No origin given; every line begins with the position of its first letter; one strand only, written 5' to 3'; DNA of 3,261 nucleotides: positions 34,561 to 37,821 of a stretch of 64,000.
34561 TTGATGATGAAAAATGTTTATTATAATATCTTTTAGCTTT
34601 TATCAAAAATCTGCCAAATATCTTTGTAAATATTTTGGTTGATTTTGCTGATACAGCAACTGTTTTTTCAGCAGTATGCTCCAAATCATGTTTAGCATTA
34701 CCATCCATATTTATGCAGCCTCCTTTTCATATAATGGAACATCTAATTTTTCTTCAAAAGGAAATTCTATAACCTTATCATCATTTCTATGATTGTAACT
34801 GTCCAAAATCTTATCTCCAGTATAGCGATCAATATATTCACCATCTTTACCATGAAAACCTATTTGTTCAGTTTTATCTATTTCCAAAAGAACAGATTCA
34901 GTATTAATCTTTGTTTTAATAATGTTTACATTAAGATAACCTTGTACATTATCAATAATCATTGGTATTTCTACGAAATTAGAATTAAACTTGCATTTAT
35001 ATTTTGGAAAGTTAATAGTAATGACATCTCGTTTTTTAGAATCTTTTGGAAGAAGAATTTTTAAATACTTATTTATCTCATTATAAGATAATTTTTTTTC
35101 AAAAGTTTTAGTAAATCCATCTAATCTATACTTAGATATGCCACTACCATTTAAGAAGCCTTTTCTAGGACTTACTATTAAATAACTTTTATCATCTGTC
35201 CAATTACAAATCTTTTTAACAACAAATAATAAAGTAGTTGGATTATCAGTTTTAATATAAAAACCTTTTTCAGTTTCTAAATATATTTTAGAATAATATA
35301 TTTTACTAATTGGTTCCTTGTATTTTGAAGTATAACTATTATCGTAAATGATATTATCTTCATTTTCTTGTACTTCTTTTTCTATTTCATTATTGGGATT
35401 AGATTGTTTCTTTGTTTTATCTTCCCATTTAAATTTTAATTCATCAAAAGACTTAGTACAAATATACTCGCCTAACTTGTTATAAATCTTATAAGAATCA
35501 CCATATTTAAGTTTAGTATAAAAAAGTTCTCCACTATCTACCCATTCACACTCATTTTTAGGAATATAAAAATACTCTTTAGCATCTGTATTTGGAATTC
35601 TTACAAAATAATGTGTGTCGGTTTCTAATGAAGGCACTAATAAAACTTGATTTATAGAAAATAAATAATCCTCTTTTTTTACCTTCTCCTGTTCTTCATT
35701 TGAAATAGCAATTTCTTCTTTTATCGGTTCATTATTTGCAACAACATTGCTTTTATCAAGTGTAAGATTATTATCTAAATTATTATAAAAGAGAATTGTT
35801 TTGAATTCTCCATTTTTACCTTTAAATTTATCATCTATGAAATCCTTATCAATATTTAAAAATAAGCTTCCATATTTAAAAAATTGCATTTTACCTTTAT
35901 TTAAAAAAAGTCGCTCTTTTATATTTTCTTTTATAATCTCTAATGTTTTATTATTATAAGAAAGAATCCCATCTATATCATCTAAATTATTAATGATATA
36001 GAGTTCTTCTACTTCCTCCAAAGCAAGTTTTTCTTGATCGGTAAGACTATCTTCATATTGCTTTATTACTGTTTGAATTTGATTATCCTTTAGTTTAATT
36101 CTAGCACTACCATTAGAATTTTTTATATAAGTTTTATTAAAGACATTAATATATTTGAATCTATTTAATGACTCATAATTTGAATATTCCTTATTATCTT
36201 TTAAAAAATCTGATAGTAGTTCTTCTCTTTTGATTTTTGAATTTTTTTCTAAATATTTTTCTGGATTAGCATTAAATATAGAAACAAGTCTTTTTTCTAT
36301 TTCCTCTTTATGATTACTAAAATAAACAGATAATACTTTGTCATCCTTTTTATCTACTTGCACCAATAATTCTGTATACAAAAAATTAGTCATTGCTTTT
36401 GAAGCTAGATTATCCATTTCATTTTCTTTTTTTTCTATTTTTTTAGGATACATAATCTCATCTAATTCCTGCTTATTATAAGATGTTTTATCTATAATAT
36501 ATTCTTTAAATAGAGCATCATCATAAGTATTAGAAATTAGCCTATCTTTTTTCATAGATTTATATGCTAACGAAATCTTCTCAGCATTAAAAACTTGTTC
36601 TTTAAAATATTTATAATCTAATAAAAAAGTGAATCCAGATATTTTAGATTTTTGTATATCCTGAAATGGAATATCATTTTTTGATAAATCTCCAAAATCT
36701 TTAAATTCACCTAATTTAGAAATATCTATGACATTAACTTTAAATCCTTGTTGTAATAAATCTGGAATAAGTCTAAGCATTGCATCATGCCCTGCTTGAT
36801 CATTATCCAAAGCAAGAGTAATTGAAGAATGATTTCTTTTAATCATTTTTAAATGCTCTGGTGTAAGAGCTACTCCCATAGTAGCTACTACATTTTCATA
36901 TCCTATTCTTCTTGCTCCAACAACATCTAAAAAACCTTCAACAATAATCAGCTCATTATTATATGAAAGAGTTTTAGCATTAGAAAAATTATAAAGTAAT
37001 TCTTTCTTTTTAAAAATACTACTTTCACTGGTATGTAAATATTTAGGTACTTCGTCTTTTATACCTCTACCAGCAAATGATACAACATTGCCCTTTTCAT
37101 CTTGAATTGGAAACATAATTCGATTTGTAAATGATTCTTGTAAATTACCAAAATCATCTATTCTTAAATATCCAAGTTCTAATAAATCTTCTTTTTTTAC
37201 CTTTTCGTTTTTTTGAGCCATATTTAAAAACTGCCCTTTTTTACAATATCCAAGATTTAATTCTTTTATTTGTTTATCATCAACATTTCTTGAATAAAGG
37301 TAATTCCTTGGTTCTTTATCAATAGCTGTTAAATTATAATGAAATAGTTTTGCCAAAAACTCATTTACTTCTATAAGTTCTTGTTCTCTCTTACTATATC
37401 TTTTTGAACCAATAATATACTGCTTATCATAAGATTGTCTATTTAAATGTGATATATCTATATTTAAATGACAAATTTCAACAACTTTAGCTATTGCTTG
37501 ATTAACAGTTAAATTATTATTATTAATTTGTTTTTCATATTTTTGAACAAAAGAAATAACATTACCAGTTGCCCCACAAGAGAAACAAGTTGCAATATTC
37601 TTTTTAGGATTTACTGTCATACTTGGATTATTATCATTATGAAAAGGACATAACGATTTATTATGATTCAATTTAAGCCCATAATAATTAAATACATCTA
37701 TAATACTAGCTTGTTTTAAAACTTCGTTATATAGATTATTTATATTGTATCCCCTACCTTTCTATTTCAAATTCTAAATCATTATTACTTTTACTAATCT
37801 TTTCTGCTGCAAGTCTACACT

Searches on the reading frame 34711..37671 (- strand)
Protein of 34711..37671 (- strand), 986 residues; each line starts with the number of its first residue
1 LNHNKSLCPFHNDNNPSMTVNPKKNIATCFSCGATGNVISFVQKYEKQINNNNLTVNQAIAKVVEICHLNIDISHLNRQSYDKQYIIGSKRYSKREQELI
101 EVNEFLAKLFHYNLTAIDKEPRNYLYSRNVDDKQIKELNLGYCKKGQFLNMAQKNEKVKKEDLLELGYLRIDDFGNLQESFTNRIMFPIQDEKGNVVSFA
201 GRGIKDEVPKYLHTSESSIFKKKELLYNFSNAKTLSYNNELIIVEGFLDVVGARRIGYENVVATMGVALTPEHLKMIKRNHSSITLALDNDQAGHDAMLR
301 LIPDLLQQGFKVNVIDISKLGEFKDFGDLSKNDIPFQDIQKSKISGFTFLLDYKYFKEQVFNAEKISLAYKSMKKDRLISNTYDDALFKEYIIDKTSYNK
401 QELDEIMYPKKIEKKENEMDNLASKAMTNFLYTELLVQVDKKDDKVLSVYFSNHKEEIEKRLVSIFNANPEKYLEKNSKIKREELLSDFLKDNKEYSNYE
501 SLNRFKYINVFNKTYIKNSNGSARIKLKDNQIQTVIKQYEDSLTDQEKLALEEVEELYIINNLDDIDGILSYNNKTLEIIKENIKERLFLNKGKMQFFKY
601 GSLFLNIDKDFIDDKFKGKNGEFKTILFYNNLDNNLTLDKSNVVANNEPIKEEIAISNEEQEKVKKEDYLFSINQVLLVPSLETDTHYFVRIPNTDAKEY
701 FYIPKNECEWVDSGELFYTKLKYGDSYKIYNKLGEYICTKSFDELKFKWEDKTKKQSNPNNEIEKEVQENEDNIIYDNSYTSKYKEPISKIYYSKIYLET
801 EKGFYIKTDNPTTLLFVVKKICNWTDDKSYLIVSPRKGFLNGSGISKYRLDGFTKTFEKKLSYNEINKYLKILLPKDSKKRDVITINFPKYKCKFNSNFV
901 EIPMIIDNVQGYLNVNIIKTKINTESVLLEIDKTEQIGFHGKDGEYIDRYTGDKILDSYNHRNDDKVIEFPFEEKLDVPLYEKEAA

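Call 9: search_protein_families(library=pfam, proteins=[window:34711-37671:-], max_evalue=0.001)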
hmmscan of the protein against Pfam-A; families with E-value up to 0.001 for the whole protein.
window:34711-37671:- (986 aa): 6 families
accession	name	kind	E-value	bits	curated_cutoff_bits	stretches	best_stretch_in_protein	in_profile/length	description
PF08275.17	DNAG_N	-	7.3e-30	104.1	26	1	113-233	5-128/128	DNA primase catalytic core, N-terminal domain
PF13155.12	Toprim_2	-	1.2e-17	64.5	22.1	1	242-326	1-84/88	Toprim-like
PF13662.12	Toprim_4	-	2.8e-17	63.1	25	1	240-315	2-84/85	Toprim domain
PF01807.25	Zn_ribbon_DnaG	-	2.9e-16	59.5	24.9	1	5-71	33-93/98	CHC2 zinc finger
PF01751.28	Toprim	-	4.4e-11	43.2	23.1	1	240-315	1-94/96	Toprim domain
PF13362.12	Toprim_3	-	4e-06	27.6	27.2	1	241-328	2-87/95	Toprim domain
